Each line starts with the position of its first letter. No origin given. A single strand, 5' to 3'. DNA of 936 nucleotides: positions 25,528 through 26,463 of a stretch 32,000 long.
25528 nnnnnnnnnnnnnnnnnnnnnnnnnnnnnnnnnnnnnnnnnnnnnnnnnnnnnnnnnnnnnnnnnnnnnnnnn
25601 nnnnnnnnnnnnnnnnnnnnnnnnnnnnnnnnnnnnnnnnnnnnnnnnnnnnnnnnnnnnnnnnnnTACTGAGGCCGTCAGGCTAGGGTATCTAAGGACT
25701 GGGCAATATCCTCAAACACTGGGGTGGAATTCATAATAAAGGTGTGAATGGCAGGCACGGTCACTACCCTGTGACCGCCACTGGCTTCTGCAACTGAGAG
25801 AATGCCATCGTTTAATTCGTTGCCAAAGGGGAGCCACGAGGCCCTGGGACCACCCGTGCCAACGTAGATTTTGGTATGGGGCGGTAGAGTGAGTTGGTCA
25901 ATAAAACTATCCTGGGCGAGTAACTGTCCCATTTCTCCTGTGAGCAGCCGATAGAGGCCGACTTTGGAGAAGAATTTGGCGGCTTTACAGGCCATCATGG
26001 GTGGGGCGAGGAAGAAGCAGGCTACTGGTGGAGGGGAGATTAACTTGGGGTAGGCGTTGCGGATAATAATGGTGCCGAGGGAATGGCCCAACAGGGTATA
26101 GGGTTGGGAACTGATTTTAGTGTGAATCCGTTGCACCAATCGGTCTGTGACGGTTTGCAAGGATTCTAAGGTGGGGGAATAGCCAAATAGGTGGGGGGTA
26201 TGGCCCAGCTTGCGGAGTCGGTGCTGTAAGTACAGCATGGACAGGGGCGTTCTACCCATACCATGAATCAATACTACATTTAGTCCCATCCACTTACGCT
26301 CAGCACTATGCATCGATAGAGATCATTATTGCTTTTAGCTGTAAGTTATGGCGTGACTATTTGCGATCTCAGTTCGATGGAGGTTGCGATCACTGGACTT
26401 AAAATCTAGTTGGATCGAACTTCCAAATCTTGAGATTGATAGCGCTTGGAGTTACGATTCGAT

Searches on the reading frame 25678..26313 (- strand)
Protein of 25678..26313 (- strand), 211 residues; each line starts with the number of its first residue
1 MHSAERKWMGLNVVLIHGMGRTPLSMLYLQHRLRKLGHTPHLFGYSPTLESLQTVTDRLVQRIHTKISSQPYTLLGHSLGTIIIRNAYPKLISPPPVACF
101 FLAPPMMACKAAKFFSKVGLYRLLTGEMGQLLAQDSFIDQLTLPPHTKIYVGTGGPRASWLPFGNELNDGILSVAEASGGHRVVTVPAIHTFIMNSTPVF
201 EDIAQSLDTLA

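Call 19: search_protein_families(library=pfam, proteins=[window:25678-26313:-], max_evalue=0.01)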
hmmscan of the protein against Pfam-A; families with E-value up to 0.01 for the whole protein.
window:25678-26313:- (211 aa): 5 families
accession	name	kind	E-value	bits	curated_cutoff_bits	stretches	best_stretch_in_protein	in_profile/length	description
PF12697.13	Abhydrolase_6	-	8.8e-07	30.2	26.3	1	13-114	1-94/217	Alpha/beta hydrolase family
PF00975.26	Thioesterase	-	3e-05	24.8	26.4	1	45-83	41-79/226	Thioesterase domain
PF05057.20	DUF676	-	7.1e-05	22.8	20.3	1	13-92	8-100/217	Putative serine esterase (DUF676)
PF12146.15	Hydrolase_4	-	0.00019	21.2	27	1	37-112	43-116/239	Serine aminopeptidase, S33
PF00561.26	Abhydrolase_1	-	0.00051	20.2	25.8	1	43-105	38-102/245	alpha/beta hydrolase fold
